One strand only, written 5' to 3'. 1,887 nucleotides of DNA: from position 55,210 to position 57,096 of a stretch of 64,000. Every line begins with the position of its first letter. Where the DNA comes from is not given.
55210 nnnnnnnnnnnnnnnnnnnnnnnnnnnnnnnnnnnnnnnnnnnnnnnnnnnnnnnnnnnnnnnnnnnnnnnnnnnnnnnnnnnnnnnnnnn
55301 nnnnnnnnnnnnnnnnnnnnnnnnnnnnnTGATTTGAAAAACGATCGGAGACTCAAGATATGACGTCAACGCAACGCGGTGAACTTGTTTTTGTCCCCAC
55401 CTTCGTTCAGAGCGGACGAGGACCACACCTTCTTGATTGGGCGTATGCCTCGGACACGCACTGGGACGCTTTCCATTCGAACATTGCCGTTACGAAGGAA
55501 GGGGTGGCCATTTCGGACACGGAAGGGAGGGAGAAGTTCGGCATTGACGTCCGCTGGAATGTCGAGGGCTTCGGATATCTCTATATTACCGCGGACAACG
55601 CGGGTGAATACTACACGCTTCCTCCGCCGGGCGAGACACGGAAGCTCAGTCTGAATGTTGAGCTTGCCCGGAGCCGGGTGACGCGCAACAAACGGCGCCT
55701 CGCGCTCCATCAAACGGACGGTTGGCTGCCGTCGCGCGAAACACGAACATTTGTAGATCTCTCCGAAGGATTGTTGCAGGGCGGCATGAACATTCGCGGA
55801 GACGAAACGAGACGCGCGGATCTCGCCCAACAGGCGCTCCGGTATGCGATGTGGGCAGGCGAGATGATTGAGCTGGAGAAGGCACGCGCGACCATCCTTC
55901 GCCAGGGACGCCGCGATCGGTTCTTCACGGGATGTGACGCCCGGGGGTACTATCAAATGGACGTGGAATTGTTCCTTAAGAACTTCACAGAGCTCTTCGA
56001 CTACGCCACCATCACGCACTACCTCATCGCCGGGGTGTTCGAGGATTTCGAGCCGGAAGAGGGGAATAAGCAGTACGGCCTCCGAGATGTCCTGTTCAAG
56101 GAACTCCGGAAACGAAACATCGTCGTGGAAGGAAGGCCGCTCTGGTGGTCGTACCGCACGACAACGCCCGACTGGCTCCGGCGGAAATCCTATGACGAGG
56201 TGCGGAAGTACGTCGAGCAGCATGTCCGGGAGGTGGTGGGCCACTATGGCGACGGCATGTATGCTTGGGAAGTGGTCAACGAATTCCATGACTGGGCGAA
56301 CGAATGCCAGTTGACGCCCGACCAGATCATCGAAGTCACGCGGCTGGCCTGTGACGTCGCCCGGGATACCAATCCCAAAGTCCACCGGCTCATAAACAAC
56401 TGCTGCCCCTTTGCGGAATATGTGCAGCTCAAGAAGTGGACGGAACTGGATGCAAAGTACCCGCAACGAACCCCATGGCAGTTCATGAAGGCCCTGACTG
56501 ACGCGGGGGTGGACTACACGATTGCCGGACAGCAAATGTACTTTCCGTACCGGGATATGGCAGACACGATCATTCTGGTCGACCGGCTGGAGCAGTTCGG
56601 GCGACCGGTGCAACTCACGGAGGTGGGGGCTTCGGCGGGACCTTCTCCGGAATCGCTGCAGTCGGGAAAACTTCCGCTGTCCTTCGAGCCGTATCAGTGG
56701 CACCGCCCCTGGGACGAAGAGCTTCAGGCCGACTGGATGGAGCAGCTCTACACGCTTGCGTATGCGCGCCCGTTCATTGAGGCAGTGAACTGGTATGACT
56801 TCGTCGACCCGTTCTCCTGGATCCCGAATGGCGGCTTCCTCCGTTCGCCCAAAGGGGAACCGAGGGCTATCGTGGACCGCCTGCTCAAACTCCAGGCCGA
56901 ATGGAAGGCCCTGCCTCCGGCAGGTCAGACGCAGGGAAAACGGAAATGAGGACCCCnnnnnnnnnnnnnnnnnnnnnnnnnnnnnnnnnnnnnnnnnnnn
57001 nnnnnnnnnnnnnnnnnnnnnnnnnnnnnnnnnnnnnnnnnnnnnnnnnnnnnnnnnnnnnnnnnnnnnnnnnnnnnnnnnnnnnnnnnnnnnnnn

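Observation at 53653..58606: Three tandem GH10-like paralogs sharing a novel N-terminal domain, with different predicted localisation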

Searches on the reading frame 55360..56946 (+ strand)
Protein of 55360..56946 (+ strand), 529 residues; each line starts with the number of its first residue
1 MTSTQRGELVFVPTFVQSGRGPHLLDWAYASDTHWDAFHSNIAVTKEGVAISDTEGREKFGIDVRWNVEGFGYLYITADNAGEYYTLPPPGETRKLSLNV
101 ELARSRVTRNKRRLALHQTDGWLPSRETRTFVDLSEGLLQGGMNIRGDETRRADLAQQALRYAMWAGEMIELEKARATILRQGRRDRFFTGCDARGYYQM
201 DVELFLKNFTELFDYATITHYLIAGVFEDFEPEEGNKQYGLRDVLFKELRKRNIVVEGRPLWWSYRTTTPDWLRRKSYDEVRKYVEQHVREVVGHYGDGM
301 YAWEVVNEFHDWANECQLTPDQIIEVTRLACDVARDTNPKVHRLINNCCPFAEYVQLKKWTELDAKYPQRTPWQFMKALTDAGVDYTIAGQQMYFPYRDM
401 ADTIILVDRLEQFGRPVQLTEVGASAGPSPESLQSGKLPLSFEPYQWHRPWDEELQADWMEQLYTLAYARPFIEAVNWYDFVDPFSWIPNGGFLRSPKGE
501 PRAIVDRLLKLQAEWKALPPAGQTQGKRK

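Call 4: search_protein_families(library=pfam, proteins=[window:55360-56946:+], max_evalue=1)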
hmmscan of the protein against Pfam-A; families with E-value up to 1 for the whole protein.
window:55360-56946:+ (529 aa): 1 family
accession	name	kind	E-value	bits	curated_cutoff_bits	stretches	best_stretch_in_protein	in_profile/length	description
PF00331.26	Glyco_hydro_10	-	1.6e-14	54.3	22.1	1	229-490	49-286/311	Glycosyl hydrolase family 10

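Call 5: search_protein_families(library=ncbifam, proteins=[window:55360-56946:+], max_evalue=1)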
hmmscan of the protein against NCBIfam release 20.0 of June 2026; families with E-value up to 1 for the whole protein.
window:55360-56946:+ (529 aa): 1 family
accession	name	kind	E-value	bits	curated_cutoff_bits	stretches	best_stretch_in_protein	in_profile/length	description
NF041944.1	Xylase_Ferestase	equivalog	3.8e-06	25.4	1200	1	230-488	48-312/694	bifunctional endo-1,4-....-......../feruloyl esterase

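Call 10: search_solved_structures(query=window:55360-56946:+, max_evalue=1, show_alignments=2)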
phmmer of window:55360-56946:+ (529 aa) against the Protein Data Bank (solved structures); distinct sequences matched with E-value up to 1: 84 (the best 60 are shown).
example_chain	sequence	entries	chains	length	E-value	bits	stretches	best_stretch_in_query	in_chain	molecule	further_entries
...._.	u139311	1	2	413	5.6e-10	41.5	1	201-494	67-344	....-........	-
3niy_A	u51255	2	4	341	1.7e-06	30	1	249-493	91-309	Endo-1,4-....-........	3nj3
4xuy_A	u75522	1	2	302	4.7e-06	28.5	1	228-348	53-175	Probable endo-1,4-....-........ C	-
1vbr_A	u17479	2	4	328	5e-06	28.4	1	250-493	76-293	endo-1,4-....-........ B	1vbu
4xv0_A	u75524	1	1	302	6.2e-06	28.2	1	228-347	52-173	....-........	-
5xzo_A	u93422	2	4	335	9.8e-06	27.5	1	188-309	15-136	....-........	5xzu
1ta3_B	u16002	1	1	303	1.1e-05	27.4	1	228-347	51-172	Endo-1,4-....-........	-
6fhe_A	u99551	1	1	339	2.5e-05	26.2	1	273-341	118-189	Synthetic construct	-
7d88_A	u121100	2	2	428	3.6e-05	25.6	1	228-309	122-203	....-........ | Beta-1,4-xylanase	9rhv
3emc_A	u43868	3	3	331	8.5e-05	24.4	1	227-310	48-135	Endo-1,4-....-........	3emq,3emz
7d89_A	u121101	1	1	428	9.7e-05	24.2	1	228-308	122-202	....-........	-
5ofj_A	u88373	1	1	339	0.00011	24.1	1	238-311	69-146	Glycoside hydrolase family 48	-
5ofk_A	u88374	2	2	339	0.00025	22.8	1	238-311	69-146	Glycoside hydrolase family 48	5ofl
1v6y_A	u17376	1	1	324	0.00029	22.6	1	230-309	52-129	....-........,Exoglucanase/xylanase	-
2g3i_A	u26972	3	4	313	0.00031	22.6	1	230-309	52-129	Xylanase | Hydrolase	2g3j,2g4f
2q8x_A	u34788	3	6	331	0.00039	22.2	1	226-320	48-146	intra-cellular xylanase | Intra-cellular xylanase ixt6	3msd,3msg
3ms8_A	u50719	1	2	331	0.00046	22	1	226-316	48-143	Intra-cellular xylanase ixt6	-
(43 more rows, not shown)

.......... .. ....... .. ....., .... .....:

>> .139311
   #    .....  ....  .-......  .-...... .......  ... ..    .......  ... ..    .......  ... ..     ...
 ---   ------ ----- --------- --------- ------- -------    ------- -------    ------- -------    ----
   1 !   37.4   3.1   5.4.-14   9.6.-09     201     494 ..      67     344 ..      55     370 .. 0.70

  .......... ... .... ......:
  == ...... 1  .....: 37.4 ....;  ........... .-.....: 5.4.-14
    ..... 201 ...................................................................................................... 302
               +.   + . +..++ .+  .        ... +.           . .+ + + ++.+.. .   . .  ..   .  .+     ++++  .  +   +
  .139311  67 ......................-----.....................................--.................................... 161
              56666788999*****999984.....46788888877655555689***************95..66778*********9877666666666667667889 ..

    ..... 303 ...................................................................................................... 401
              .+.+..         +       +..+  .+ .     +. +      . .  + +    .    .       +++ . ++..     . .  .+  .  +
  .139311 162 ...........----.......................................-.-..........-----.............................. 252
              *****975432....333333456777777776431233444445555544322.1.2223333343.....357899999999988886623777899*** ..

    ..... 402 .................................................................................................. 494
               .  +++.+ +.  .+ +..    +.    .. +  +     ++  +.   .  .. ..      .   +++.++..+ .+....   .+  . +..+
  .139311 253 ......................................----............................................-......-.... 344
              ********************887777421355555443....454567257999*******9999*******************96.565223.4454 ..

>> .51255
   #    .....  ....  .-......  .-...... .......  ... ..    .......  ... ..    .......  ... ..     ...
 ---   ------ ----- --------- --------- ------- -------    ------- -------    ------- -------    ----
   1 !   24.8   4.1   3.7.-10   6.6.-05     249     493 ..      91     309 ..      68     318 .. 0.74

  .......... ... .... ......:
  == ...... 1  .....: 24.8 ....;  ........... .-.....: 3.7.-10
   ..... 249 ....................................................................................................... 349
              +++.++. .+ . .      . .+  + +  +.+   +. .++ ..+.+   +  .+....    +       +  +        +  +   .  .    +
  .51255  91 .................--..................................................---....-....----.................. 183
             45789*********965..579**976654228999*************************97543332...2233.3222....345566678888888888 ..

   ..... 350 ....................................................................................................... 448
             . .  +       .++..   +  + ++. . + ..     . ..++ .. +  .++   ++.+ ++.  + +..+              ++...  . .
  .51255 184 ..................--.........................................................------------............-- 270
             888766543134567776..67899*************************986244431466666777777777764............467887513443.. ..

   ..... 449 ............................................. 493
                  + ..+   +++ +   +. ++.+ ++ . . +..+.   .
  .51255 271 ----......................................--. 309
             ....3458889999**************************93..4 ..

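Call 11: find_homologous_proteins(query=window:55360-56946:+)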
Query window:55360-56946:+ (529 aa): 821 proteins with E <= 0.001 among 8000 candidates; the best 120 are listed.
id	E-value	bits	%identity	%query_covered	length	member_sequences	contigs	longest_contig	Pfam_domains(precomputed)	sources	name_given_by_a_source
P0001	0.0e+0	1084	86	98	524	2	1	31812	PF00331.27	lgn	-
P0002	0.0e+0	1040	83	98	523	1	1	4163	PF00331.27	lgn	-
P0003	0.0e+0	1039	83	98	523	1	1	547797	PF00331.27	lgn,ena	-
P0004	9.5e-279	944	75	99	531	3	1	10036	PF00331.27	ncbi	-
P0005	2.3e-276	936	75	98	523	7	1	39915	PF00331.27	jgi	jgi:endo-1,4-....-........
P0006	3.1e-276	935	75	98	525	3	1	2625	PF00331.27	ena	-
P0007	1.1e-275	933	75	98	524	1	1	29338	PF00331.27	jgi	jgi:endo-1,4-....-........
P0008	1.3e-274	930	76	97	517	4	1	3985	PF00331.27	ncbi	-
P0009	3.8e-273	925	81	89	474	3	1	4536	PF00331.27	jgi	jgi:GH35 family endo-1,4-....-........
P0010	4.7e-273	925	75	97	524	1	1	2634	PF00331.27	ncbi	-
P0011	1.6e-272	923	73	98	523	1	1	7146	PF00331.27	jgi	-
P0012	5.5e-272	921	73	97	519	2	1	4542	PF00331.27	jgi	jgi:endo-1,4-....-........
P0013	1.9e-271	920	73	97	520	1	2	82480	PF00331.27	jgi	jgi:endo-1,4-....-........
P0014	4.2e-271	918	73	97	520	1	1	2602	PF00331.27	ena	-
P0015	7.4e-270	914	73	97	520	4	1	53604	PF00331.27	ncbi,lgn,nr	ncbi:MAG: endo-1,4-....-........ [Ignavibacteriales bacterium]|nr:endo-1,4-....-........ [Ignavibact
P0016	6.4e-269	911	72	98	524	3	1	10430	PF00331.27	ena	-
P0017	5.0e-268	908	73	97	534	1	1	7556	PF00331.27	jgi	jgi:endo-1,4-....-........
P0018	2.0e-267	906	72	98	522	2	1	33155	PF00331.27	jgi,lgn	jgi:GH35 family endo-1,4-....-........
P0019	4.9e-267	905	72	98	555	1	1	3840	PF00331.27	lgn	-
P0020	1.3e-266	904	73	97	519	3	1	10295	PF00331.27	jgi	jgi:GH35 family endo-1,4-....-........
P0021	1.4e-266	903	73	98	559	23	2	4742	PF00331.27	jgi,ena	-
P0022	2.7e-266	903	72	98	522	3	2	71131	PF00331.27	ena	-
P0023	2.8e-266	902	72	98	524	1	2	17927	PF00331.27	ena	-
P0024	1.2e-265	900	74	96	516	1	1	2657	PF00331.27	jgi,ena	-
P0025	1.5e-263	893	72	98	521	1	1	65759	PF00331.27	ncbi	ncbi:MAG: endo-1,4-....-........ [Bacteroidota bacterium]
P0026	1.9e-263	893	72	96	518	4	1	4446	PF00331.27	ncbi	-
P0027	2.6e-263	893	70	98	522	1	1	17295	PF00331.27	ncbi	-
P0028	2.9e-263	892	73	96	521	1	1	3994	PF00331.27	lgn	-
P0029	3.8e-262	889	70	99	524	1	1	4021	PF00331.27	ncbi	-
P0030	3.9e-262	889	72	99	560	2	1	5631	PF00331.27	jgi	jgi:endo-1,4-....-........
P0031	6.4e-262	888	72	98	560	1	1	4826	PF00331.27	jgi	jgi:endo-1,4-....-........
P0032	5.1e-260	882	71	97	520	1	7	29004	PF00331.27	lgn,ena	-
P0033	4.1e-259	879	71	97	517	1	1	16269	PF00331.27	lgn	-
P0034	1.1e-258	877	69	97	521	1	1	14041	PF00331.27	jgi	jgi:endo-1,4-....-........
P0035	1.1e-257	874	72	96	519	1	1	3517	PF00331.27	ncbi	ncbi:MAG TPA: endo-1,4-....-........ [Bacteroidota bacterium]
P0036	1.3e-257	874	69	98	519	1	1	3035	PF00331.27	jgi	jgi:endo-1,4-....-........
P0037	1.5e-257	874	70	98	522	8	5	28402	PF00331.27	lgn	-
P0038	1.6e-257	874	69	99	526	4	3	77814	PF00331.27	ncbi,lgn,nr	ncbi:endo-1,4-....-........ [candidate division KSB1 bacterium]|nr:endo-1,4-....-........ [candidate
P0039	2.0e-257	873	70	97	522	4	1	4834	PF00331.27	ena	-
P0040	3.3e-257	873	69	98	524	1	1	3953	PF00331.27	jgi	jgi:endo-1,4-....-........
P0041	7.9e-256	868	69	98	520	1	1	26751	PF00331.27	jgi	jgi:endo-1,4-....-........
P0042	1.1e-255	867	71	98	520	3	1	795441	PF00331.27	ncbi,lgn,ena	-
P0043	3.0e-255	866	70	97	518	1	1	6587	PF00331.27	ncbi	-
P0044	2.6e-254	863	70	98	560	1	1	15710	PF00331.27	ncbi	-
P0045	3.5e-254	863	70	97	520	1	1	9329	PF00331.27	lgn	-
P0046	5.3e-253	859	68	98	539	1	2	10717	PF00331.27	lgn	-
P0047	5.7e-253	859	70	97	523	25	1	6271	PF00331.27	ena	-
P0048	8.4e-253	858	68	95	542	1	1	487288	PF00331.27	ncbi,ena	-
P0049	1.2e-252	857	69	98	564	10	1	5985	PF00331.27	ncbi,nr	ncbi:endo-1,4-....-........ [candidate division KSB1 bacterium]|nr:endo-1,4-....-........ [candidate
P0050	9.3e-252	855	69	98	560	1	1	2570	PF00331.27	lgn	-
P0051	1.1e-251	854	68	97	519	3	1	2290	PF00331.27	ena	-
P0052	2.4e-251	853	68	97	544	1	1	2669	PF00331.27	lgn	-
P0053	3.9e-251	852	67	98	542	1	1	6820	PF00331.27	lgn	-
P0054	6.7e-251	852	69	99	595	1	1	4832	PF00331.27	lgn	-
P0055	1.1e-250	851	70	97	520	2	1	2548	PF00331.27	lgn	-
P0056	2.1e-250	850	69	99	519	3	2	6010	PF00331.27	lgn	-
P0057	2.4e-250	850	68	96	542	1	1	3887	PF00331.27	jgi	jgi:endo-1,4-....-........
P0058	3.1e-250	849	67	98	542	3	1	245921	PF00331.27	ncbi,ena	-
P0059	3.8e-250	849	68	98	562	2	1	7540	PF00331.27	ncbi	-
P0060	8.2e-250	848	70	97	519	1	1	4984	PF00331.27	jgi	jgi:endo-1,4-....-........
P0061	9.0e-250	848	67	95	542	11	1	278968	PF00331.27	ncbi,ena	-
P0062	1.9e-249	847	68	98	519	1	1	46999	PF00331.27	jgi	jgi:endo-1,4-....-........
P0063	2.2e-249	847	66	98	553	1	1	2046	PF00331.27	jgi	-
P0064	4.4e-249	846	68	96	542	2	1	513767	PF00331.27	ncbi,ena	-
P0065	4.7e-249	846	68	97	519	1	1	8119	PF00331.27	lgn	-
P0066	9.4e-249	845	69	97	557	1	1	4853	PF00331.27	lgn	-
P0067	1.4e-248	844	68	97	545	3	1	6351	PF00331.27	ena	-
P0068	1.7e-248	844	68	96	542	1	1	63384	PF00331.27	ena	-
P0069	1.7e-248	844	69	98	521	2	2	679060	PF00331.27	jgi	jgi:GH35 family endo-1,4-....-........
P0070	1.8e-248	844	69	98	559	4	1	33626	PF00331.27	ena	-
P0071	2.3e-248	843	67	98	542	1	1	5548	PF00331.27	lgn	-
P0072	3.1e-248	843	69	98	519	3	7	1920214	PF00331.27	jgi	jgi:endo-1,4-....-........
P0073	6.9e-248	842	68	98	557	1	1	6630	PF00331.27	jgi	-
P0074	1.5e-247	841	68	98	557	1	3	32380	PF00331.27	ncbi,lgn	-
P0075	3.9e-247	839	68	97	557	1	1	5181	PF00331.27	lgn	-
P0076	1.5e-246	837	68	96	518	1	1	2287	PF00331.27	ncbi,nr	ncbi:MAG TPA: endo-1,4-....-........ [Bacteroidota bacterium]|nr:endo-1,4-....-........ [Bacteroidot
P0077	2.5e-246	837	67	98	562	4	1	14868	PF00331.27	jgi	jgi:endo-1,4-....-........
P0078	3.4e-246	836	68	98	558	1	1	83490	PF00331.27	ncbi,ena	-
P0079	6.4e-246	835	69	98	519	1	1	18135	PF00331.27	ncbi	-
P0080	6.5e-246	835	68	98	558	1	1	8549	PF00331.27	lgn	-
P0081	9.1e-246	835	69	97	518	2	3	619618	PF00331.27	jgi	jgi:endo-1,4-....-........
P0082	9.7e-246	835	68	98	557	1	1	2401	PF00331.27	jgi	-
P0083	2.1e-245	834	66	98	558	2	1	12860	PF00331.27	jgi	-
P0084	2.6e-245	833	68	97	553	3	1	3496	PF00331.27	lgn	-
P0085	3.2e-245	833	67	98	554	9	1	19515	PF00331.27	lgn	-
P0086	3.2e-245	833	67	98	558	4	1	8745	PF00331.27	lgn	-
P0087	4.6e-245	832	67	97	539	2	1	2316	PF00331.27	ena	-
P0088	1.0e-244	831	69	97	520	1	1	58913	PF00331.27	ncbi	-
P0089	1.3e-244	831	66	98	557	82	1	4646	PF00331.27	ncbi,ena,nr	ncbi:MAG TPA: endo-1,4-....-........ [Candidatus Marinimicrobia bacterium]|nr:endo-1,4-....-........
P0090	1.8e-244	830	66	98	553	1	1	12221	PF00331.27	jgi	jgi:GH35 family endo-1,4-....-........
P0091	2.2e-244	830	68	98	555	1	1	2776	PF00331.27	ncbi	-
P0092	3.1e-244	830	67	98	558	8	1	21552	PF00331.27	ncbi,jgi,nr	ncbi:MAG: hypothetical protein DRP86_00230 [Candidatus Neomarinimicrobiota bacterium]|nr:MAG: hypoth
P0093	3.1e-244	830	66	98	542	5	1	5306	PF00331.27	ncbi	ncbi:MAG TPA: endo-1,4-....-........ [Ignavibacteriaceae bacterium]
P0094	3.5e-244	829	65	99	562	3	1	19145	PF00331.27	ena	-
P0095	4.1e-244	829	66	98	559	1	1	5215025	PF00331.27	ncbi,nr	ncbi:MAG: endo-1,4-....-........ [bacterium]|nr:MAG: endo-1,4-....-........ [bacterium]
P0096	5.8e-244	829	66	98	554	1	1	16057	PF00331.27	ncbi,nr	ncbi:MAG: endo-1,4-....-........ [Ignavibacteria bacterium]|nr:endo-1,4-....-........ [Ignavibacteri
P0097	8.7e-244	828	66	97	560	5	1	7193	PF00331.27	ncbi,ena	-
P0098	2.2e-243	827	66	98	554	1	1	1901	PF00331.27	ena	-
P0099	3.5e-243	826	65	95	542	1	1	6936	PF00331.27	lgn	-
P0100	4.3e-243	826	66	98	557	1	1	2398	PF00331.27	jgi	-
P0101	4.9e-243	826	67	98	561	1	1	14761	PF00331.27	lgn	-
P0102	5.9e-243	825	67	98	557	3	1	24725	PF00331.27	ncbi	-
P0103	6.9e-243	825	66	98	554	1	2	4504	PF00331.27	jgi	jgi:GH35 family endo-1,4-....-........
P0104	7.7e-243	825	66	98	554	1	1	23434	PF00331.27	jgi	jgi:GH35 family endo-1,4-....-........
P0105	9.0e-243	825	67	97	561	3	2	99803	PF00331.27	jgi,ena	-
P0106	9.7e-243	825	66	97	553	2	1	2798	PF00331.27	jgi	jgi:hypothetical protein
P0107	9.9e-243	825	66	98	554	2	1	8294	PF00331.27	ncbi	-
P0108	1.3e-242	824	67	97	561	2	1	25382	PF00331.27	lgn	-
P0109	1.6e-242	824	74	88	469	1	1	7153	PF00331.27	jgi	jgi:GH35 family endo-1,4-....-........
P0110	1.6e-242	824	66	98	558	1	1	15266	PF00331.27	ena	-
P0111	1.7e-242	824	65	97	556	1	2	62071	PF00331.27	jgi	jgi:endo-1,4-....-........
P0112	6.8e-242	822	65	98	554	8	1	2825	PF00331.27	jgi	-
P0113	1.1e-241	821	66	98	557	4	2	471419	PF00331.27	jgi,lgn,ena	-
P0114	1.1e-241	821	66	97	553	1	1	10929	PF00331.27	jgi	jgi:GH35 family endo-1,4-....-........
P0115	1.4e-241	821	65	98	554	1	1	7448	PF00331.27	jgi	jgi:GH35 family endo-1,4-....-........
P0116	2.2e-241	820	65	98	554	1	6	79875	PF00331.27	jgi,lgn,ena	-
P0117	2.2e-241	820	67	97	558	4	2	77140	PF00331.27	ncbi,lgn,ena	-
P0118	2.4e-241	820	66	98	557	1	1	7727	PF00331.27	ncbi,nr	ncbi:MAG: endo-1,4-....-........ [Candidatus Marinimicrobia bacterium]|nr:endo-1,4-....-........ [Ca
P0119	2.4e-241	820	65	98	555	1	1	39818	PF00331.27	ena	-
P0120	2.6e-241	820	65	97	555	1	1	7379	PF00331.27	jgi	jgi:endo-1,4-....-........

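Call 24: find_encoding_contigs(protein=P0003, flank=10000, max_places=2)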
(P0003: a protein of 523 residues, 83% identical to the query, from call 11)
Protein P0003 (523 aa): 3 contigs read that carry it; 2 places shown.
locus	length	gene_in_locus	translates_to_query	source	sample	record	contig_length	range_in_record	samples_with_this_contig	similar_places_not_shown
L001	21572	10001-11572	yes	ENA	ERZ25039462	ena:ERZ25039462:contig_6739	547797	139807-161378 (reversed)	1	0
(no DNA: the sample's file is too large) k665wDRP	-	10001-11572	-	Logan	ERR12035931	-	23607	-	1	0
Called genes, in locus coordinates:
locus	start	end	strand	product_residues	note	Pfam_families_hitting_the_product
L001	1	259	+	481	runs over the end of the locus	PF01229:Glyco_hydro_39 (weak), PF02449:Glyco_hydro_42 (weak)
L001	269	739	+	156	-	PF04115:Ureidogly_lyase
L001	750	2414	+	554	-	PF19773:DUF6259 (weak)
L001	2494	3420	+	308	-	PF01261:AP_endonuc_2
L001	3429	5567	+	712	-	PF01301:Glyco_hydro_35, PF02449:Glyco_hydro_42, PF08532:Glyco_hydro_42M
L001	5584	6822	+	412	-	PF07690:MFS_1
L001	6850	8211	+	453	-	PF02585:PIG-L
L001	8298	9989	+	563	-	PF00331:Glyco_hydro_10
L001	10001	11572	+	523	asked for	PF00331:Glyco_hydro_10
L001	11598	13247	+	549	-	PF00331:Glyco_hydro_10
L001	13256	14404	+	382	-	PF01208:URO-D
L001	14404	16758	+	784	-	PF00128:Alpha-amylase, PF18962:Por_Secre_tail (weak)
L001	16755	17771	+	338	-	PF01370:Epimerase, PF05368:NmrA (faint), PF07993:NAD_binding_4 (faint)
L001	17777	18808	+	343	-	PF00248:Aldo_ket_red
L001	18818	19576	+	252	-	PF05721:PhyH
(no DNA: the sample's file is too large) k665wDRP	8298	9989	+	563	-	PF00331:Glyco_hydro_10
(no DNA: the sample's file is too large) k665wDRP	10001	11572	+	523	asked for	PF00331:Glyco_hydro_10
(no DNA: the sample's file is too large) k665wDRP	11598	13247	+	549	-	PF00331:Glyco_hydro_10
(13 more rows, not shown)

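Call 25: find_encoding_contigs(protein=P0042, flank=10000, max_places=2)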
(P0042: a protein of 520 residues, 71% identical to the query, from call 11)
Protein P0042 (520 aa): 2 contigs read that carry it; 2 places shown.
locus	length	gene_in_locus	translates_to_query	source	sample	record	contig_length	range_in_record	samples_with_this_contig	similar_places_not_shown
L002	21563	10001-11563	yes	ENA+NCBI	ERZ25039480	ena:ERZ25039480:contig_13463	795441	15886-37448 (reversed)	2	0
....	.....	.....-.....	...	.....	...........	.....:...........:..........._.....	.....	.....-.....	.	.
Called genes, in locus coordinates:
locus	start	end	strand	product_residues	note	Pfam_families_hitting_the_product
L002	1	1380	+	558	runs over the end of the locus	PF19773:DUF6259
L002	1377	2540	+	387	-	PF01408:GFO_IDH_MocA, PF22725:GFO_IDH_MocA_C3, PF02894:GFO_IDH_MocA_C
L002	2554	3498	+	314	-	PF01261:AP_endonuc_2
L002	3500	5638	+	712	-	PF01301:Glyco_hydro_35, PF02449:Glyco_hydro_42, PF08532:Glyco_hydro_42M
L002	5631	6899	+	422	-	PF07690:MFS_1, PF13347:MFS_2 (weak), PF05631:MFS_5 (weak), PF07690:MFS_1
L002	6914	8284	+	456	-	PF02585:PIG-L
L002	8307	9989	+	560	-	PF00331:Glyco_hydro_10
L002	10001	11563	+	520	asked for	PF00331:Glyco_hydro_10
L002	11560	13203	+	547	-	PF00331:Glyco_hydro_10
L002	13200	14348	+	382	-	PF01208:URO-D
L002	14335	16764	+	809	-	PF00128:Alpha-amylase, PF18962:Por_Secre_tail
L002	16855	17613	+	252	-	PF05721:PhyH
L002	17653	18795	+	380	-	-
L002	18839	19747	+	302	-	PF01156:IU_nuc_hydro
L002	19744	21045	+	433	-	PF01547:SBP_bac_1, PF13416:SBP_bac_8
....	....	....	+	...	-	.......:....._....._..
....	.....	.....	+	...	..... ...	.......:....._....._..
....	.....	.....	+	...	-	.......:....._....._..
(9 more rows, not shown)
